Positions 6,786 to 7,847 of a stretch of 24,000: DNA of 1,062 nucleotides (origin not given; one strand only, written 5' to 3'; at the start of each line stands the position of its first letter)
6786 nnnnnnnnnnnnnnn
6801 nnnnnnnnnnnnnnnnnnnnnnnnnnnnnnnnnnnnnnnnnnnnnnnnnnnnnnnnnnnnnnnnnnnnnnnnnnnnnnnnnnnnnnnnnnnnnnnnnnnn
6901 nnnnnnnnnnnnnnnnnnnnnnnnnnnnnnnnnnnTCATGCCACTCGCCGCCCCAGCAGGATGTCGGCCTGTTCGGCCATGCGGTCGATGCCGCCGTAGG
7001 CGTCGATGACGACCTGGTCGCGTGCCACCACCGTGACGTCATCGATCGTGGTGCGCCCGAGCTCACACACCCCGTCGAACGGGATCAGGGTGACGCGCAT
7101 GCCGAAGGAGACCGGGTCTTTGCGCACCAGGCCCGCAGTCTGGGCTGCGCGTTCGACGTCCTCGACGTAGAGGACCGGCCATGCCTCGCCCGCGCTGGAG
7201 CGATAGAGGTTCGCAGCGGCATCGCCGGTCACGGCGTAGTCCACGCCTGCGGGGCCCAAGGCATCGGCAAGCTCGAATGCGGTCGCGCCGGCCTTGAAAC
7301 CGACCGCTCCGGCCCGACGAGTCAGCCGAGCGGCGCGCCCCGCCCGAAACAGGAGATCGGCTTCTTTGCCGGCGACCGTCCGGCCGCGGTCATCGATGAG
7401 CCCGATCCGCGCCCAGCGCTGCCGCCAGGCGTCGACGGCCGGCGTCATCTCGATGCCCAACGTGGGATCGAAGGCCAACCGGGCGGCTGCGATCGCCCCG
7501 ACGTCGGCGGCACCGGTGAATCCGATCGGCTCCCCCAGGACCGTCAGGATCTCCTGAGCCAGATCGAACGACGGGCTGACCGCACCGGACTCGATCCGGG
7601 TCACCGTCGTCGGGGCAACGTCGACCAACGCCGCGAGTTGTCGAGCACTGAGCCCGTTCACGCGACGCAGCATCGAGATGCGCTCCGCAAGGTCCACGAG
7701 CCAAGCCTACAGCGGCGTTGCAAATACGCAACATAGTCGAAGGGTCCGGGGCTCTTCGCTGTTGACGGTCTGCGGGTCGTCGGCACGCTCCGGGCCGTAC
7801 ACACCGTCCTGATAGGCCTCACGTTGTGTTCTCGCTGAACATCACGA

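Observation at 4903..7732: Three-gene operon HTH/AbiEi-like, AbiEii-like nucleotidyltransferase and AbiH-like protein: candidate undescribed composite anti-phage system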

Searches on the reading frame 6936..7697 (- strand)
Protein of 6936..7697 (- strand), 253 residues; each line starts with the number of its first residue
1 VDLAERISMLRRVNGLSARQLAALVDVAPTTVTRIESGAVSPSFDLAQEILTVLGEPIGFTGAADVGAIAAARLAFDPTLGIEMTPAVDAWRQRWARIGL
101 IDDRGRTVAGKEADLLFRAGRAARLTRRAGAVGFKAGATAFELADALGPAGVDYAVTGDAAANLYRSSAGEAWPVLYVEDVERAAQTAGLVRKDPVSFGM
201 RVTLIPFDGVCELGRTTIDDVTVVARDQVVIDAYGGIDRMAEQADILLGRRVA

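Call 3: search_protein_families(library=pfam, proteins=[window:6936-7697:-], max_evalue=1)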
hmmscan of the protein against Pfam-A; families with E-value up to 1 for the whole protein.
window:6936-7697:- (253 aa): 8 families
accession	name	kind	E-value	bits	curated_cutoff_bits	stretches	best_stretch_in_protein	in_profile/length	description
PF01381.28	HTH_3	-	1.5e-09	38.2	23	1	13-58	7-52/55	Helix-turn-helix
PF13560.12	HTH_31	-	2.4e-08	34.6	27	1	2-55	1-55/64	Helix-turn-helix domain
PF13384.12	HTH_23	-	0.0043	17.3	24.6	1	3-35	4-37/50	Homeodomain-like domain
PF13936.12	HTH_38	-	0.0089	16.2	27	1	3-34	7-39/44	Helix-turn-helix domain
PF22525.1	H2TH_5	-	0.12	12.9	27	1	7-26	50-69/71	S13-like H2TH domain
PF13443.12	HTH_26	-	0.14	12.8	22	1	6-58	1-54/63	Cro/C1-type HTH DNA-binding domain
PF08281.18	Sigma70_r4_2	-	0.18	11.9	25.7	1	9-32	20-43/54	Sigma-70, region 4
PF13518.12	HTH_28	-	0.31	11.6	25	0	5-36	1-33/52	Helix-turn-helix domain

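Call 4: search_protein_families(library=padloc, proteins=[window:6936-7697:-], max_evalue=1)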
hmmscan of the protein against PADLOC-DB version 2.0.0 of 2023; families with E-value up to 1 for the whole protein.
window:6936-7697:- (253 aa): 16 families
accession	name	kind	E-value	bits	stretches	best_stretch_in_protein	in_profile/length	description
PDLC03949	RmrA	-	8.1e-07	26.2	1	4-76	4-76/363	-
PDLC03946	RmrA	-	2.6e-06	24.4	1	4-76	4-76/357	-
PDLC04142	capH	-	9.4e-06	24.6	1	1-56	5-60/103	capH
PDLC02926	HTH_VI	-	1.2e-05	23.5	1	3-54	2-53/92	-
PDLC03955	RmrA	-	1.9e-05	22.1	1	5-68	23-86/371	-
PDLC03951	RmrA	-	5.9e-05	20.2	1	4-57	10-63/400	-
PDLC03953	RmrA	-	0.00011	19.6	1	3-61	6-64/373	-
PDLC03947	RmrA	-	0.00019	18.4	1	4-60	13-69/383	-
PDLC03952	RmrA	-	0.00063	16.7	1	5-67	25-87/395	-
PDLC03948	RmrA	-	0.00063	16.7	1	4-60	10-66/397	-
PDLC03944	RmrA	-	0.0016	15.6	1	5-61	9-65/384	-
PDLC03954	RmrA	-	0.0022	15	1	5-60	13-68/380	-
PDLC03945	RmrA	-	0.015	12.5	1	5-50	5-50/394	-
PDLC03665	Control_protein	-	0.017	13.4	1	4-55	10-62/77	control protein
PDLC03956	RmrA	-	0.017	12.2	1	6-53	12-60/399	-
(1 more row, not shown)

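Call 5: search_protein_families(library=ncbifam, proteins=[window:6936-7697:-], max_evalue=1)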
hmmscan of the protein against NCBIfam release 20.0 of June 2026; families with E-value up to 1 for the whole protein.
window:6936-7697:- (253 aa): 10 families
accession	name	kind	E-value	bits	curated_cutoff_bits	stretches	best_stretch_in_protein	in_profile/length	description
TIGR03070.1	couple_hipB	subfamily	1.5e-05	24.9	71.65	1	2-55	2-55/58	type II toxin-antitoxin system Y4mF family antitoxin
NF007408.0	PRK09943.1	equivalog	2.7e-05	23.8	211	1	4-55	9-60/185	HTH-type transcriptional regulator PuuR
NF041951.1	phage_RstR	subfamily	6.2e-05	23.2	80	1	1-54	1-54/108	RstR family transcriptional repressor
TIGR03830.1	CxxCG_CxxCG_HTH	subfamily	0.00076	19.3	61.8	1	5-46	68-109/127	type II TA system antitoxin MqsA family protein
TIGR00270.2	TIGR00270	equivalog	0.0026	17.6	110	1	2-54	75-127/159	multiprotein bridging factor aMBF1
NF058600.1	TransRegSco1979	equivalog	0.008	15.3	350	1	3-54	9-60/280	Sco1979 family transcriptional regulator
NF052239.1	antitox_spr1629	equivalog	0.011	14.8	335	1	5-51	5-51/377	spr1629 family repressor/antitoxin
NF006015.0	PRK08154.1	subfamily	0.013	14.7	204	1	2-55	30-83/314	anaerobic benzoate catabolism transcriptional regulator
NF003162.0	PRK04140.1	equivalog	0.016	14.2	263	1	7-58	131-182/317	transcriptional regulator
NF006328.0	PRK08558.1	equivalog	0.028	14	184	1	7-57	14-65/238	adenine phosphoribosyltransferase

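Call 40: find_homologous_proteins(query=window:6939-7697:-)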
Query window:6939-7697:- (253 aa): 418 proteins with E <= 0.001 among 8000 candidates; the best 120 are listed.
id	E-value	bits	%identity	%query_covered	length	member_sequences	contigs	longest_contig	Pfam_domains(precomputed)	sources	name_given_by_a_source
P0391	4.0e-149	513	97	100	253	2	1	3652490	PF01381.29,PF13560.13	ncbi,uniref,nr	ncbi:helix-turn-helix domain-containing protein [Pseudactinotalea sp. HY158]|uniref:helix-turn-helix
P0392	5.6e-133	460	87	100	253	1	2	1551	PF01381.29,PF13560.13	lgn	-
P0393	2.2e-130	451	85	100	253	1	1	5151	PF01381.29,PF13560.13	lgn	-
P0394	7.6e-129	446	85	100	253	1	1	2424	PF01381.29,PF13560.13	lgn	-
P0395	2.3e-128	445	85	100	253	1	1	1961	PF01381.29,PF13560.13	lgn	-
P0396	2.9e-128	444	85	100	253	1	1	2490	PF01381.29,PF13560.13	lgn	-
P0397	3.8e-128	444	85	100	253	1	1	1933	PF01381.29,PF13560.13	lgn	-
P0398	2.4e-126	438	84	99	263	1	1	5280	PF01381.29,PF13560.13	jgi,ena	-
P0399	3.3e-126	438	83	99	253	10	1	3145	PF01381.29,PF13560.13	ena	-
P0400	5.4e-126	437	83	100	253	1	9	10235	PF01381.29,PF13560.13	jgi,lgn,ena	-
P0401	7.0e-126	437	83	100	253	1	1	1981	PF01381.29,PF13560.13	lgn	-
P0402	8.6e-126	436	84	100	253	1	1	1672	PF01381.29,PF13560.13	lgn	-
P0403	1.6e-125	435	83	99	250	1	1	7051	PF01381.29,PF13560.13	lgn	-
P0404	2.6e-125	435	83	100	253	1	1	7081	PF01381.29,PF13560.13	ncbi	ncbi:MAG: helix-turn-helix transcriptional regulator [Nocardioides sp.]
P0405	2.9e-125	435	83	100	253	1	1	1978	PF01381.29,PF13560.13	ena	-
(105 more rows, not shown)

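Call 43: search_solved_structures(query=A2, max_evalue=1)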
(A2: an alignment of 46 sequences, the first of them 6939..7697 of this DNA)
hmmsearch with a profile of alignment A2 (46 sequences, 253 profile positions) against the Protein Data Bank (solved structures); distinct sequences matched with E-value up to 1: 16.
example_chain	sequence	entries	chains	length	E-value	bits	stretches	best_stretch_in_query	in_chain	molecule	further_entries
1utx_A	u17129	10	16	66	0.0075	19.1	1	9-58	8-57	CYLR2 | cytolysin regulator 2 | PUTATIVE TRANSCRIPTION REGULATOR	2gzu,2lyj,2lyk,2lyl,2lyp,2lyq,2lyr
2qfc_A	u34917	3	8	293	0.0086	18.9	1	4-58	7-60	PlcR protein | Transcriptional activator PlcR protein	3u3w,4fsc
2xiu_A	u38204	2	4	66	0.012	18.4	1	9-57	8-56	CYLR2 | CYLR2 SYNONYM CYTOLYSIN REPRESSOR 2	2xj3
2mez_A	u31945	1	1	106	0.014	18.2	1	6-55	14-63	Multiprotein Bridging Factor (MBP-like)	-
8tac_A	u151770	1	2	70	0.017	17.9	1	8-56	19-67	DBP48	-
9k3w_A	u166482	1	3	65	0.025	17.4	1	5-55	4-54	Transcriptional regulator, PbsX family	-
2l49_A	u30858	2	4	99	0.027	17.3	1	3-52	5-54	C protein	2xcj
8ezt_A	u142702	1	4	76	0.039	16.8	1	2-60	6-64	HipB(Lp)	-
6af3_B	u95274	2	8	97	0.041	16.7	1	10-59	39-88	HigA antitoxin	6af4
3op9_A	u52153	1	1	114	0.22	14.3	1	3-45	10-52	Pli0006 protein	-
3ivp_A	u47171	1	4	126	0.35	13.6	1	7-79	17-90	Putative transposon-related DNA-binding protein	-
7n1n_B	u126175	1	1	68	0.41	13.4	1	2-61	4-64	ComR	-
5cea_A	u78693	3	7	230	0.46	13.3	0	130-169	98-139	Bd3460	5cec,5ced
28tn_A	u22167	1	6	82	0.49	13.1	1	6-57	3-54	lambda repressor-like protein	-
7n10_B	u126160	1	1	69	0.53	13.1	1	2-60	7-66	ComR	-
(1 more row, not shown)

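Call 48: predict_structure(alignment_id=A2)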
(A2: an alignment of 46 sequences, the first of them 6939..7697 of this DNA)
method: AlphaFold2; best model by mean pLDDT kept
length: 253 residues; sequences in the alignment: 46
mean_pLDDT: 53.4   pTM: 0.46
mean pLDDT of the five models: 53.4, 52.4, 48.9, 48.3, 46.3
residues with pLDDT >= 90: 5; 70-90: 39; 50-70: 95; < 50: 114
segments of 3 or more residues with pLDDT < 50: 18-33, 40-64, 123-145, 158-173, 227-253
pLDDT, mean of each block of 10 residues (from residue 1): 54 52 42 50 40 31 55 82 82 81 89 60 41 34 47 52 34 55 66 60 61 58 49 29 38 31
secondary structure, 60 per line:
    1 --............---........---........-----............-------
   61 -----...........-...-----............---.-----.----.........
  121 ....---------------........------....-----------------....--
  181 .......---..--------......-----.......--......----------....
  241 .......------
elements in order: H3-14 H18-25 H29-36 H42-53 H66-76 H86-97 H112-124 H140-147 E154-157 E175-178 H181-187 E201-206 E212-218 E221-226 H237-247
